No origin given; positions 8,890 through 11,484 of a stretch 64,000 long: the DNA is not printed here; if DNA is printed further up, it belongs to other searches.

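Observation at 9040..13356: Tandem PAS-GAF-GGDEF paralogs: one catalytically intact, one with a degenerate active site but a retained inhibitory site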

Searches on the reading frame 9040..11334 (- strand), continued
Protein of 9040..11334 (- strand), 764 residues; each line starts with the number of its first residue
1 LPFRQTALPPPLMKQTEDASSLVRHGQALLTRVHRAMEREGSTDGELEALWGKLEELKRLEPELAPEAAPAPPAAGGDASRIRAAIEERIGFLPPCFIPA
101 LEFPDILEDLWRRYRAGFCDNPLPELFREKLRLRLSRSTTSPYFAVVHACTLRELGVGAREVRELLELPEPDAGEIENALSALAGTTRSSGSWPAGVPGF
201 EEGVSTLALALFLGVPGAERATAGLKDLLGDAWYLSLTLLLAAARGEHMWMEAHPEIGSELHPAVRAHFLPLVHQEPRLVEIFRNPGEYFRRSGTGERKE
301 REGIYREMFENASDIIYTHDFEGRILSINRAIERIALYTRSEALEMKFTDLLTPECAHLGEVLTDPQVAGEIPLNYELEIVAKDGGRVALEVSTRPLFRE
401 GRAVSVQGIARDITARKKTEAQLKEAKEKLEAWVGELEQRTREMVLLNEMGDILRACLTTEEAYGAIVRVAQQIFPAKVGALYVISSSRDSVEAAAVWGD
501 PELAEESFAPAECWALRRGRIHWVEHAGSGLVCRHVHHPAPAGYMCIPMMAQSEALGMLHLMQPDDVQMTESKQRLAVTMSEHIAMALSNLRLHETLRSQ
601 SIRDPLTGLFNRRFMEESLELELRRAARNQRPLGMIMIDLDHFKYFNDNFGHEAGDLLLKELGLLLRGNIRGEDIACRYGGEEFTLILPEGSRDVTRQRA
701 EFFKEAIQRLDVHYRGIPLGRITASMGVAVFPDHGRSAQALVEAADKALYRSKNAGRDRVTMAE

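Call 21: find_homologous_proteins(query=window:9040-11298:-, max_evalue=1e-30)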
Query window:9040-11298:- (752 aa): 321 proteins with E <= 1e-30 among 8000 candidates; the best 120 are listed.
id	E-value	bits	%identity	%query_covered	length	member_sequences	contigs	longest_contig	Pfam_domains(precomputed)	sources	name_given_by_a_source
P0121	0.0e+0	1681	99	100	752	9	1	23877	PF13426.14,PF13185.13,PF01590.33,PF08448.17,PF13492.13,PF00989.32,PF00990.27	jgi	-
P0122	0.0e+0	1408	85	97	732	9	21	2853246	PF13426.14,PF13188.14,PF13185.13,PF01590.33,PF08448.17,PF13492.13,PF00989.32,PF00990.27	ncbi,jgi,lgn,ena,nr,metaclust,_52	ncbi:MAG: diguanylate cyclase [Acidobacteriota bacterium]|jgi:diguanylate cyclase (GGDEF)-like prote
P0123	0.0e+0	1136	70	97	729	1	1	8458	PF08447.19,PF13426.14,PF13188.14,PF13185.13,PF01590.33,PF08448.17,PF13492.13,PF00989.32,PF00990.27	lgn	-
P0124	0.0e+0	1128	69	97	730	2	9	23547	PF13426.14,PF13188.14,PF13185.13,PF01590.33,PF08448.17,PF13492.13,PF00989.32,PF00990.27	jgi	jgi:diguanylate cyclase (GGDEF)-like protein/PAS domain S-box-containing protein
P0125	0.0e+0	1117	69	97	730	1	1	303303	PF13426.14,PF13188.14,PF13185.13,PF01590.33,PF13492.13,PF00989.32,PF00990.27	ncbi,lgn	-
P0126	0.0e+0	1113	68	99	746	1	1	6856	PF13426.14,PF13188.14,PF13185.13,PF01590.33,PF08448.17,PF13492.13,PF00989.32,PF00990.27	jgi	jgi:diguanylate cyclase (GGDEF)-like protein/PAS domain S-box-containing protein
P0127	0.0e+0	1113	68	97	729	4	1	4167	PF13426.14,PF13188.14,PF13185.13,PF01590.33,PF08448.17,PF13492.13,PF00989.32,PF00990.27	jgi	jgi:diguanylate cyclase (GGDEF)-like protein/PAS domain S-box-containing protein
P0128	0.0e+0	1108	68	97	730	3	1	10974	PF08447.19,PF13426.14,PF13188.14,PF13185.13,PF01590.33,PF13492.13,PF00989.32,PF00990.27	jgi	jgi:diguanylate cyclase (GGDEF)-like protein/PAS domain S-box-containing protein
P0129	0.0e+0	1106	67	97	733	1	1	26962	PF13426.14,PF13188.14,PF13185.13,PF01590.33,PF13492.13,PF00989.32,PF00990.27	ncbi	-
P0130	0.0e+0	1105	68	97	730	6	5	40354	PF13426.14,PF13188.14,PF13185.13,PF01590.33,PF13492.13,PF00989.32,PF00990.27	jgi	jgi:diguanylate cyclase (GGDEF)-like protein/PAS domain S-box-containing protein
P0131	0.0e+0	1104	68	95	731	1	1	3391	PF08447.19,PF13426.14,PF13188.14,PF13185.13,PF01590.33,PF08448.17,PF13492.13,PF00989.32,PF00990.27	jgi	-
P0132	0.0e+0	1101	68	97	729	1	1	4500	PF13426.14,PF13188.14,PF13185.13,PF01590.33,PF08448.17,PF13492.13,PF00989.32,PF00990.27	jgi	jgi:diguanylate cyclase (GGDEF)-like protein/PAS domain S-box-containing protein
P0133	0.0e+0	1100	68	97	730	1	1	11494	PF13426.14,PF13188.14,PF13185.13,PF01590.33,PF08448.17,PF13492.13,PF00989.32,PF00990.27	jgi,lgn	jgi:diguanylate cyclase (GGDEF)-like protein/PAS domain S-box-containing protein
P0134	0.0e+0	1099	67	97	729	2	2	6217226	PF13426.14,PF13188.14,PF13185.13,PF01590.33,PF08448.17,PF13492.13,PF00989.32,PF00990.27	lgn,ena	-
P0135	0.0e+0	1099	67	97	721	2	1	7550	PF13426.14,PF13188.14,PF13185.13,PF01590.33,PF08448.17,PF13492.13,PF00989.32,PF00990.27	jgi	jgi:diguanylate cyclase (GGDEF)-like protein/PAS domain S-box-containing protein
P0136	0.0e+0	1099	68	97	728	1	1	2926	PF13426.14,PF13188.14,PF13185.13,PF01590.33,PF08448.17,PF13492.13,PF00989.32,PF00990.27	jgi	jgi:diguanylate cyclase (GGDEF)-like protein/PAS domain S-box-containing protein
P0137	0.0e+0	1098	68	97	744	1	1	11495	PF08447.19,PF13426.14,PF13188.14,PF13185.13,PF01590.33,PF08448.17,PF13492.13,PF00989.32,PF00990.27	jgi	jgi:diguanylate cyclase (GGDEF)-like protein/PAS domain S-box-containing protein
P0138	0.0e+0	1095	67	97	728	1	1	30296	PF13426.14,PF13188.14,PF13185.13,PF01590.33,PF08448.17,PF13492.13,PF00989.32,PF00990.27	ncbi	-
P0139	0.0e+0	1094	68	97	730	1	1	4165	PF13426.14,PF13188.14,PF13185.13,PF01590.33,PF13492.13,PF00989.32,PF00990.27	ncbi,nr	ncbi:MAG TPA: diguanylate cyclase [Acidobacteriota bacterium]|nr:diguanylate cyclase [Acidobacteriot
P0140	0.0e+0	1094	67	97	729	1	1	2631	PF08447.19,PF13426.14,PF13188.14,PF13185.13,PF01590.33,PF13492.13,PF00989.32,PF00990.27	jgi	jgi:diguanylate cyclase (GGDEF)-like protein/PAS domain S-box-containing protein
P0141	0.0e+0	1093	67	97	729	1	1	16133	PF08447.19,PF13426.14,PF13188.14,PF13185.13,PF01590.33,PF08448.17,PF13492.13,PF00989.32,PF00990.27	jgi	jgi:diguanylate cyclase (GGDEF)-like protein/PAS domain S-box-containing protein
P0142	0.0e+0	1093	67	97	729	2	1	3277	PF08447.19,PF13426.14,PF13188.14,PF13185.13,PF01590.33,PF08448.17,PF13492.13,PF00989.32,PF00990.27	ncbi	-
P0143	0.0e+0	1091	68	97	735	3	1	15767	PF13426.14,PF13188.14,PF13185.13,PF01590.33,PF13492.13,PF00989.32,PF00990.27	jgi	jgi:diguanylate cyclase (GGDEF)-like protein/PAS domain S-box-containing protein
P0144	0.0e+0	1088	67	97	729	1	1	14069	PF13426.14,PF13188.14,PF13185.13,PF01590.33,PF08448.17,PF13492.13,PF00989.32,PF00990.27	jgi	jgi:diguanylate cyclase (GGDEF)-like protein/PAS domain S-box-containing protein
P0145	0.0e+0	1087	67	97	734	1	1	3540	PF13426.14,PF13188.14,PF13185.13,PF01590.33,PF08448.17,PF13492.13,PF00989.32,PF00990.27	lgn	-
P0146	0.0e+0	1087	67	97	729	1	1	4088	PF13426.14,PF13188.14,PF13185.13,PF01590.33,PF08448.17,PF13492.13,PF00989.32,PF00990.27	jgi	jgi:diguanylate cyclase (GGDEF)-like protein/PAS domain S-box-containing protein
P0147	0.0e+0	1087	67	97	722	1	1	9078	PF13426.14,PF13188.14,PF13185.13,PF01590.33,PF08448.17,PF13492.13,PF00989.32,PF00990.27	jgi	jgi:diguanylate cyclase (GGDEF)-like protein/PAS domain S-box-containing protein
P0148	0.0e+0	1087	67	97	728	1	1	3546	PF13426.14,PF13188.14,PF13185.13,PF01590.33,PF13492.13,PF00989.32,PF00990.27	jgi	jgi:diguanylate cyclase (GGDEF)-like protein/PAS domain S-box-containing protein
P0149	0.0e+0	1084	67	97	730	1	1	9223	PF13426.14,PF13188.14,PF13185.13,PF01590.33,PF08448.17,PF13492.13,PF00989.32,PF00990.27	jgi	jgi:diguanylate cyclase (GGDEF)-like protein/PAS domain S-box-containing protein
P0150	0.0e+0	1084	66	97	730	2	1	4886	PF08447.19,PF13426.14,PF13188.14,PF13185.13,PF01590.33,PF13492.13,PF00989.32,PF00990.27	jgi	-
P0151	0.0e+0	1084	66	98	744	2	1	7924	PF13426.14,PF13188.14,PF13185.13,PF01590.33,PF13492.13,PF00989.32,PF00990.27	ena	-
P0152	0.0e+0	1080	67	97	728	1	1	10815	PF13426.14,PF13188.14,PF13185.13,PF01590.33,PF08448.17,PF13492.13,PF00989.32,PF00990.27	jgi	jgi:diguanylate cyclase (GGDEF)-like protein/PAS domain S-box-containing protein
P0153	0.0e+0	1079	67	97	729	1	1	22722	PF13426.14,PF13188.14,PF13185.13,PF01590.33,PF08448.17,PF13492.13,PF00989.32,PF00990.27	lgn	-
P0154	0.0e+0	1079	67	97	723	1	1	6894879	PF08447.19,PF13426.14,PF13188.14,PF13185.13,PF01590.33,PF08448.17,PF13492.13,PF00989.32,PF00990.27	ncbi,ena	-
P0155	0.0e+0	1077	67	97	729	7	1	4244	PF13426.14,PF13188.14,PF13185.13,PF01590.33,PF13492.13,PF00989.32,PF00990.27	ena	-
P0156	0.0e+0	1074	66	97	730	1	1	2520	PF08447.19,PF13426.14,PF13188.14,PF13185.13,PF01590.33,PF08448.17,PF13492.13,PF00989.32,PF00990.27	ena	-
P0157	0.0e+0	1072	66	97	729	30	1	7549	PF08447.19,PF13426.14,PF13188.14,PF13185.13,PF01590.33,PF08448.17,PF13492.13,PF00989.32,PF00990.27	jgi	-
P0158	0.0e+0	1071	66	97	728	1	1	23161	PF13426.14,PF13188.14,PF13185.13,PF01590.33,PF08448.17,PF13492.13,PF00989.32,PF00990.27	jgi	jgi:diguanylate cyclase (GGDEF)-like protein/PAS domain S-box-containing protein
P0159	0.0e+0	1070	66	97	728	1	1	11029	PF08447.19,PF13426.14,PF13188.14,PF13185.13,PF01590.33,PF08448.17,PF13492.13,PF00989.32,PF00990.27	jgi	jgi:diguanylate cyclase (GGDEF)-like protein/PAS domain S-box-containing protein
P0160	0.0e+0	1069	66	97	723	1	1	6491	PF13426.14,PF13188.14,PF13185.13,PF01590.33,PF08448.17,PF13492.13,PF00989.32,PF00990.27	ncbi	-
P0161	0.0e+0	1068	66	97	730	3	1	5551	PF13426.14,PF13188.14,PF13185.13,PF01590.33,PF08448.17,PF13492.13,PF00989.32,PF00990.27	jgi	jgi:diguanylate cyclase (GGDEF)-like protein/PAS domain S-box-containing protein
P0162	0.0e+0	1068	66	96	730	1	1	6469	PF13426.14,PF13188.14,PF13185.13,PF01590.33,PF08448.17,PF13492.13,PF00989.32,PF00990.27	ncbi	-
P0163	0.0e+0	1068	66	97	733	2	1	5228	PF08447.19,PF13426.14,PF13185.13,PF01590.33,PF08448.17,PF13492.13,PF00989.32,PF00990.27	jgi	jgi:diguanylate cyclase (GGDEF)-like protein/PAS domain S-box-containing protein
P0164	0.0e+0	1067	66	97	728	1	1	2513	PF13426.14,PF13185.13,PF01590.33,PF08448.17,PF13492.13,PF00989.32,PF00990.27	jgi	jgi:diguanylate cyclase (GGDEF)-like protein/PAS domain S-box-containing protein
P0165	0.0e+0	1067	66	97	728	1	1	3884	PF08447.19,PF13426.14,PF13188.14,PF13185.13,PF01590.33,PF08448.17,PF13492.13,PF00989.32,PF00990.27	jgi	jgi:diguanylate cyclase (GGDEF)-like protein/PAS domain S-box-containing protein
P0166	0.0e+0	1066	66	97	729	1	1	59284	PF08447.19,PF13426.14,PF13188.14,PF13185.13,PF01590.33,PF08448.17,PF13492.13,PF00990.27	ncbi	-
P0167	0.0e+0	1066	67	97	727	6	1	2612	PF13426.14,PF13188.14,PF13185.13,PF01590.33,PF08448.17,PF13492.13,PF00989.32,PF00990.27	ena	-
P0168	0.0e+0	1066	66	97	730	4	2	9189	PF13426.14,PF13188.14,PF13185.13,PF01590.33,PF08448.17,PF13492.13,PF00989.32,PF00990.27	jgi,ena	jgi:diguanylate cyclase (GGDEF)-like protein/PAS domain S-box-containing protein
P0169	0.0e+0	1066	66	97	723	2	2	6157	PF08447.19,PF13426.14,PF13188.14,PF13185.13,PF01590.33,PF08448.17,PF13492.13,PF00989.32,PF00990.27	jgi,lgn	jgi:diguanylate cyclase (GGDEF)-like protein/PAS domain S-box-containing protein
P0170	0.0e+0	1066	67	97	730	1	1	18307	PF08447.19,PF13426.14,PF13188.14,PF13185.13,PF01590.33,PF08448.17,PF13492.13,PF00989.32,PF00990.27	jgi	jgi:diguanylate cyclase (GGDEF)-like protein/PAS domain S-box-containing protein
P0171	0.0e+0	1064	66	97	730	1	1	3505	PF08447.19,PF13426.14,PF13188.14,PF13185.13,PF01590.33,PF08448.17,PF13492.13,PF00989.32,PF00990.27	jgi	jgi:diguanylate cyclase (GGDEF)-like protein/PAS domain S-box-containing protein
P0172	0.0e+0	1064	66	97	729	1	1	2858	PF13426.14,PF13188.14,PF13185.13,PF01590.33,PF08448.17,PF13492.13,PF00989.32,PF00990.27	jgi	jgi:diguanylate cyclase (GGDEF)-like protein/PAS domain S-box-containing protein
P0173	0.0e+0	1064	65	97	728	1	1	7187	PF08447.19,PF13426.14,PF13188.14,PF13185.13,PF01590.33,PF08448.17,PF13492.13,PF00989.32,PF00990.27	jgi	jgi:diguanylate cyclase (GGDEF)-like protein/PAS domain S-box-containing protein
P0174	0.0e+0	1064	66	97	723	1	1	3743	PF08447.19,PF13426.14,PF13188.14,PF13185.13,PF01590.33,PF08448.17,PF13492.13,PF00989.32,PF00990.27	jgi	jgi:diguanylate cyclase (GGDEF)-like protein/PAS domain S-box-containing protein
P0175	0.0e+0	1063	65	97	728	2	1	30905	PF08447.19,PF13426.14,PF13188.14,PF13185.13,PF01590.33,PF08448.17,PF13492.13,PF00989.32,PF00990.27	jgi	jgi:diguanylate cyclase (GGDEF)-like protein/PAS domain S-box-containing protein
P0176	0.0e+0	1063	65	97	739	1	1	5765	PF08447.19,PF13426.14,PF13188.14,PF13185.13,PF01590.33,PF08448.17,PF13492.13,PF00989.32,PF00990.27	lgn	-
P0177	0.0e+0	1061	67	96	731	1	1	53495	PF08447.19,PF13426.14,PF13188.14,PF13185.13,PF01590.33,PF08448.17,PF13492.13,PF00989.32,PF00990.27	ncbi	-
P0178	0.0e+0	1061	65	97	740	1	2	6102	PF08447.19,PF13426.14,PF13188.14,PF13185.13,PF01590.33,PF08448.17,PF13492.13,PF00989.32,PF00990.27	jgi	jgi:diguanylate cyclase (GGDEF)-like protein/PAS domain S-box-containing protein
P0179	0.0e+0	1061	65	97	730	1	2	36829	PF08447.19,PF13426.14,PF13188.14,PF13185.13,PF01590.33,PF08448.17,PF13492.13,PF00989.32,PF00990.27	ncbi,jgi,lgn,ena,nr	ncbi:MAG TPA: diguanylate cyclase [Acidobacteriota bacterium]|nr:diguanylate cyclase [Acidobacteriot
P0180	0.0e+0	1061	65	97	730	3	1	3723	PF13426.14,PF13188.14,PF13185.13,PF01590.33,PF08448.17,PF13492.13,PF00989.32,PF00990.27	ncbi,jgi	-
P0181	0.0e+0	1060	65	97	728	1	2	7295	PF08447.19,PF13426.14,PF13188.14,PF13185.13,PF01590.33,PF08448.17,PF13492.13,PF00989.32,PF00990.27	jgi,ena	-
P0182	0.0e+0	1060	65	97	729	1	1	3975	PF08447.19,PF13426.14,PF13188.14,PF13185.13,PF01590.33,PF08448.17,PF13492.13,PF00989.32,PF00990.27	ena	-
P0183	0.0e+0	1059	65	97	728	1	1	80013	PF08447.19,PF13426.14,PF13188.14,PF13185.13,PF01590.33,PF08448.17,PF13492.13,PF00989.32,PF00990.27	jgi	jgi:diguanylate cyclase (GGDEF)-like protein/PAS domain S-box-containing protein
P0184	0.0e+0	1058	65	97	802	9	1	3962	PF08447.19,PF13426.14,PF13188.14,PF13185.13,PF01590.33,PF13492.13,PF00989.32,PF00990.27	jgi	jgi:diguanylate cyclase (GGDEF)-like protein/PAS domain S-box-containing protein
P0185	0.0e+0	1055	68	91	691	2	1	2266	PF08447.19,PF13426.14,PF13188.14,PF13185.13,PF01590.33,PF08448.17,PF13492.13,PF00989.32,PF00990.27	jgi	jgi:diguanylate cyclase (GGDEF)-like protein/PAS domain S-box-containing protein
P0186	0.0e+0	1055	65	97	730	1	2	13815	PF13426.14,PF13188.14,PF13185.13,PF01590.33,PF08448.17,PF13492.13,PF00989.32,PF00990.27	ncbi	-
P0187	0.0e+0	1053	65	97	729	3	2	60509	PF13426.14,PF13188.14,PF13185.13,PF01590.33,PF08448.17,PF13492.13,PF00989.32,PF00990.27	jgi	jgi:diguanylate cyclase (GGDEF)-like protein/PAS domain S-box-containing protein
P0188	0.0e+0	1052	67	97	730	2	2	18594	PF08447.19,PF13426.14,PF13188.14,PF13185.13,PF01590.33,PF08448.17,PF13492.13,PF00989.32,PF00990.27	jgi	jgi:diguanylate cyclase (GGDEF)-like protein/PAS domain S-box-containing protein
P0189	0.0e+0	1052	65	97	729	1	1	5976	PF08447.19,PF13426.14,PF13188.14,PF13185.13,PF01590.33,PF08448.17,PF13492.13,PF00989.32,PF00990.27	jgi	jgi:diguanylate cyclase (GGDEF)-like protein/PAS domain S-box-containing protein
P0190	0.0e+0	1051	65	97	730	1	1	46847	PF08447.19,PF13426.14,PF13188.14,PF13185.13,PF01590.33,PF08448.17,PF13492.13,PF00989.32,PF00990.27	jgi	jgi:diguanylate cyclase (GGDEF)-like protein/PAS domain S-box-containing protein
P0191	0.0e+0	1050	66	97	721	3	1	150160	PF08447.19,PF13426.14,PF13188.14,PF13185.13,PF01590.33,PF08448.17,PF13492.13,PF00989.32,PF00990.27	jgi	jgi:diguanylate cyclase (GGDEF)-like protein/PAS domain S-box-containing protein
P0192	0.0e+0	1050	65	97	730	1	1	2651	PF08447.19,PF13426.14,PF13188.14,PF13185.13,PF01590.33,PF08448.17,PF13492.13,PF00989.32,PF00990.27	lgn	-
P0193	0.0e+0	1049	64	96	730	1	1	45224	PF08447.19,PF13426.14,PF13188.14,PF13185.13,PF01590.33,PF08448.17,PF13492.13,PF00989.32,PF00990.27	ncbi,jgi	-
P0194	0.0e+0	1049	65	97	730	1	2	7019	PF13426.14,PF13188.14,PF13185.13,PF01590.33,PF08448.17,PF13492.13,PF00989.32,PF00990.27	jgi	-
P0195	0.0e+0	1047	64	97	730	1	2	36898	PF13426.14,PF13185.13,PF01590.33,PF08448.17,PF13492.13,PF00989.32,PF00990.27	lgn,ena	-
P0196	0.0e+0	1047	66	96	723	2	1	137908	PF08447.19,PF13426.14,PF13188.14,PF13185.13,PF01590.33,PF08448.17,PF13492.13,PF00989.32,PF00990.27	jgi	jgi:diguanylate cyclase (GGDEF)-like protein/PAS domain S-box-containing protein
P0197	0.0e+0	1047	65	97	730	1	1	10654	PF13426.14,PF13188.14,PF13185.13,PF01590.33,PF08448.17,PF13492.13,PF00989.32,PF00990.27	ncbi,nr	ncbi:MAG: diguanylate cyclase [Acidobacteria bacterium]|nr:diguanylate cyclase [Acidobacteriota bact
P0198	0.0e+0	1046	67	95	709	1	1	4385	PF08447.19,PF13426.14,PF13188.14,PF13185.13,PF01590.33,PF08448.17,PF13492.13,PF00989.32,PF00990.27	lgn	-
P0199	0.0e+0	1046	65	97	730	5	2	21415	PF08447.19,PF13426.14,PF13188.14,PF13185.13,PF01590.33,PF08448.17,PF13492.13,PF00989.32,PF00990.27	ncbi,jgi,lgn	jgi:diguanylate cyclase (GGDEF)-like protein/PAS domain S-box-containing protein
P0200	0.0e+0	1045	65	97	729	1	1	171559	PF08447.19,PF13426.14,PF13188.14,PF13185.13,PF01590.33,PF08448.17,PF13492.13,PF00989.32,PF00990.27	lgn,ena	-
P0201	0.0e+0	1045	64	97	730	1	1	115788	PF13426.14,PF13188.14,PF13185.13,PF01590.33,PF08448.17,PF13492.13,PF00989.32,PF00990.27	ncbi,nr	ncbi:MAG: diguanylate cyclase [Acidobacteria bacterium]|nr:diguanylate cyclase [Acidobacteriota bact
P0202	0.0e+0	1045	66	97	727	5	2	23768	PF08447.19,PF13426.14,PF13188.14,PF13185.13,PF01590.33,PF08448.17,PF13492.13,PF00989.32,PF00990.27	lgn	-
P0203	0.0e+0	1044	65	97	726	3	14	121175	PF08447.19,PF13426.14,PF13188.14,PF13185.13,PF01590.33,PF08448.17,PF13492.13,PF00989.32,PF00990.27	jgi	jgi:diguanylate cyclase (GGDEF)-like protein/PAS domain S-box-containing protein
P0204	0.0e+0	1044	65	96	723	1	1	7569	PF08447.19,PF13426.14,PF13188.14,PF13185.13,PF01590.33,PF08448.17,PF13492.13,PF00989.32,PF00990.27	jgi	jgi:diguanylate cyclase (GGDEF)-like protein/PAS domain S-box-containing protein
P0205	0.0e+0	1044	65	97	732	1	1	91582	PF08447.19,PF13426.14,PF13188.14,PF13185.13,PF01590.33,PF13492.13,PF00989.32,PF00990.27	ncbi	-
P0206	0.0e+0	1043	64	97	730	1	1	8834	PF13426.14,PF13188.14,PF13185.13,PF01590.33,PF08448.17,PF13492.13,PF00989.32,PF00990.27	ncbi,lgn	-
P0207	0.0e+0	1041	64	97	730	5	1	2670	PF08447.19,PF13426.14,PF13188.14,PF13185.13,PF01590.33,PF08448.17,PF13492.13,PF00989.32,PF00990.27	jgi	-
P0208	0.0e+0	1040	65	97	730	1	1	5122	PF08447.19,PF13426.14,PF13188.14,PF13185.13,PF01590.33,PF08448.17,PF13492.13,PF00989.32,PF00990.27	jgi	jgi:diguanylate cyclase (GGDEF)-like protein/PAS domain S-box-containing protein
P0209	0.0e+0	1038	64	97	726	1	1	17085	PF13426.14,PF13188.14,PF13185.13,PF01590.33,PF08448.17,PF13492.13,PF00989.32,PF00990.27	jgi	jgi:diguanylate cyclase (GGDEF)-like protein/PAS domain S-box-containing protein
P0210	0.0e+0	1037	65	97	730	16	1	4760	PF08447.19,PF13426.14,PF13188.14,PF13185.13,PF01590.33,PF13492.13,PF00989.32,PF00990.27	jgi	jgi:diguanylate cyclase (GGDEF)-like protein/PAS domain S-box-containing protein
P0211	0.0e+0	1034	64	97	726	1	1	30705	PF08447.19,PF13426.14,PF13188.14,PF13185.13,PF01590.33,PF08448.17,PF13492.13,PF00989.32,PF00990.27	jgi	jgi:diguanylate cyclase (GGDEF)-like protein/PAS domain S-box-containing protein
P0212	0.0e+0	1034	64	97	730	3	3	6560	PF08447.19,PF13426.14,PF13188.14,PF13185.13,PF01590.33,PF08448.17,PF13492.13,PF00989.32,PF00990.27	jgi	jgi:diguanylate cyclase (GGDEF)-like protein/PAS domain S-box-containing protein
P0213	0.0e+0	1034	65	96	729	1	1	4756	PF13426.14,PF13188.14,PF13185.13,PF01590.33,PF08448.17,PF13492.13,PF00989.32,PF00990.27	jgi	jgi:diguanylate cyclase (GGDEF)-like protein/PAS domain S-box-containing protein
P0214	0.0e+0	1032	64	96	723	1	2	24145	PF13426.14,PF13188.14,PF13185.13,PF01590.33,PF08448.17,PF13492.13,PF00989.32,PF00990.27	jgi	jgi:diguanylate cyclase (GGDEF)-like protein/PAS domain S-box-containing protein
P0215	0.0e+0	1032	65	97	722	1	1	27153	PF08447.19,PF13426.14,PF13188.14,PF13185.13,PF01590.33,PF08448.17,PF13492.13,PF00989.32,PF00990.27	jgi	jgi:diguanylate cyclase (GGDEF)-like protein/PAS domain S-box-containing protein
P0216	0.0e+0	1032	64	97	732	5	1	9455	PF08447.19,PF13426.14,PF13188.14,PF13185.13,PF01590.33,PF13492.13,PF00989.32,PF00990.27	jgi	jgi:diguanylate cyclase (GGDEF)-like protein/PAS domain S-box-containing protein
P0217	0.0e+0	1032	63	97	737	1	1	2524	PF08447.19,PF13426.14,PF13188.14,PF13185.13,PF01590.33,PF08448.17,PF13492.13,PF00989.32,PF00990.27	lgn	-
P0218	0.0e+0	1031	64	97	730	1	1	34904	PF08447.19,PF13426.14,PF13188.14,PF13185.13,PF01590.33,PF08448.17,PF13492.13,PF00989.32,PF00990.27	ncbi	-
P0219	0.0e+0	1030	64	95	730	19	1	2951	PF13426.14,PF13188.14,PF13185.13,PF01590.33,PF08448.17,PF13492.13,PF00989.32,PF00990.27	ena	-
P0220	0.0e+0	1027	64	97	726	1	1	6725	PF13426.14,PF13188.14,PF13185.13,PF01590.33,PF08448.17,PF13492.13,PF00989.32,PF00990.27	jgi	jgi:diguanylate cyclase (GGDEF)-like protein/PAS domain S-box-containing protein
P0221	0.0e+0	1027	63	97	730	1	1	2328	PF08447.19,PF13426.14,PF13188.14,PF13185.13,PF01590.33,PF08448.17,PF13492.13,PF00989.32,PF00990.27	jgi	jgi:diguanylate cyclase (GGDEF)-like protein/PAS domain S-box-containing protein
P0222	0.0e+0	1027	63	97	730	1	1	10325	PF08447.19,PF13426.14,PF13188.14,PF13185.13,PF01590.33,PF08448.17,PF13492.13,PF00989.32,PF00990.27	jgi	jgi:diguanylate cyclase (GGDEF)-like protein/PAS domain S-box-containing protein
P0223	0.0e+0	1026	64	97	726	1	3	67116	PF13426.14,PF13188.14,PF13185.13,PF01590.33,PF08448.17,PF13492.13,PF00989.32,PF00990.27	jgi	jgi:diguanylate cyclase (GGDEF)-like protein/PAS domain S-box-containing protein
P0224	0.0e+0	1026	64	97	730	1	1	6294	PF13426.14,PF13188.14,PF13185.13,PF01590.33,PF08448.17,PF13492.13,PF00989.32,PF00990.27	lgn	-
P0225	0.0e+0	1026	65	93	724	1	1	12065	PF08447.19,PF13426.14,PF13188.14,PF13185.13,PF01590.33,PF08448.17,PF13492.13,PF00989.32,PF00990.27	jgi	jgi:diguanylate cyclase (GGDEF)-like protein/PAS domain S-box-containing protein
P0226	0.0e+0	1025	64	96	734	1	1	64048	PF13426.14,PF13188.14,PF13185.13,PF01590.33,PF08448.17,PF13492.13,PF00989.32,PF00990.27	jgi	jgi:diguanylate cyclase (GGDEF)-like protein/PAS domain S-box-containing protein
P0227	0.0e+0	1024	65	94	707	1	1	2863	PF13426.14,PF13188.14,PF13185.13,PF01590.33,PF08448.17,PF13492.13,PF00989.32,PF00990.27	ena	-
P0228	0.0e+0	1022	65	96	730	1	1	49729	PF13426.14,PF13188.14,PF13185.13,PF01590.33,PF13492.13,PF00989.32,PF00990.27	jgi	jgi:diguanylate cyclase (GGDEF)-like protein/PAS domain S-box-containing protein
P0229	0.0e+0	1021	64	97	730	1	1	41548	PF08447.19,PF13426.14,PF13188.14,PF13185.13,PF01590.33,PF08448.17,PF13492.13,PF00989.32,PF00990.27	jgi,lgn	jgi:diguanylate cyclase (GGDEF)-like protein/PAS domain S-box-containing protein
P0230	0.0e+0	1021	64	97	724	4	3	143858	PF13426.14,PF13188.14,PF13185.13,PF01590.33,PF08448.17,PF13492.13,PF00989.32,PF00990.27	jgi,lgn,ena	jgi:diguanylate cyclase (GGDEF)-like protein/PAS domain S-box-containing protein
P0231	0.0e+0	1020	63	97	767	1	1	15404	PF13426.14,PF13188.14,PF13185.13,PF01590.33,PF08448.17,PF13492.13,PF00989.32,PF00990.27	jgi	jgi:diguanylate cyclase (GGDEF)-like protein/PAS domain S-box-containing protein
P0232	0.0e+0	1017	63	97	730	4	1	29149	PF08447.19,PF13426.14,PF13188.14,PF13185.13,PF01590.33,PF08448.17,PF13492.13,PF00989.32,PF00990.27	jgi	jgi:diguanylate cyclase (GGDEF)-like protein/PAS domain S-box-containing protein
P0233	0.0e+0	1017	65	96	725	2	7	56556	PF08447.19,PF13426.14,PF13188.14,PF13185.13,PF01590.33,PF08448.17,PF13492.13,PF00989.32,PF00990.27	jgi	jgi:diguanylate cyclase (GGDEF)-like protein/PAS domain S-box-containing protein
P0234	0.0e+0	1016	63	96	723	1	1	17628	PF08447.19,PF13426.14,PF13188.14,PF13185.13,PF01590.33,PF08448.17,PF13492.13,PF00989.32,PF00990.27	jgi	jgi:diguanylate cyclase (GGDEF)-like protein/PAS domain S-box-containing protein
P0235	0.0e+0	1013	64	97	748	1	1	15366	PF13426.14,PF13185.13,PF01590.33,PF08448.17,PF13492.13,PF00989.32,PF00990.27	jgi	jgi:diguanylate cyclase (GGDEF)-like protein/PAS domain S-box-containing protein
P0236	1.0e-297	1008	63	97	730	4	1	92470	PF13426.14,PF13188.14,PF13185.13,PF01590.33,PF08448.17,PF13492.13,PF00989.32,PF00990.27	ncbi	-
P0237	1.2e-297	1007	63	97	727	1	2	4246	PF13426.14,PF13188.14,PF13185.13,PF01590.33,PF08448.17,PF13492.13,PF00989.32,PF00990.27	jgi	jgi:diguanylate cyclase (GGDEF)-like protein/PAS domain S-box-containing protein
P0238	6.8e-296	1002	62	97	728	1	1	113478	PF08447.19,PF13426.14,PF13188.14,PF13185.13,PF01590.33,PF08448.17,PF13492.13,PF00989.32,PF00990.27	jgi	jgi:diguanylate cyclase (GGDEF)-like protein/PAS domain S-box-containing protein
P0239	1.0e-294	998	62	97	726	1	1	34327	PF08447.19,PF13426.14,PF13188.14,PF13185.13,PF01590.33,PF08448.17,PF13492.13,PF00989.32,PF00990.27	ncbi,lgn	-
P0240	8.4e-292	988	61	97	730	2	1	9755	PF08447.19,PF13426.14,PF13188.14,PF13185.13,PF01590.33,PF13492.13,PF00989.32,PF00990.27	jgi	-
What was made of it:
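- Tried and rejected: The full-length search (call 21) was used instead.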
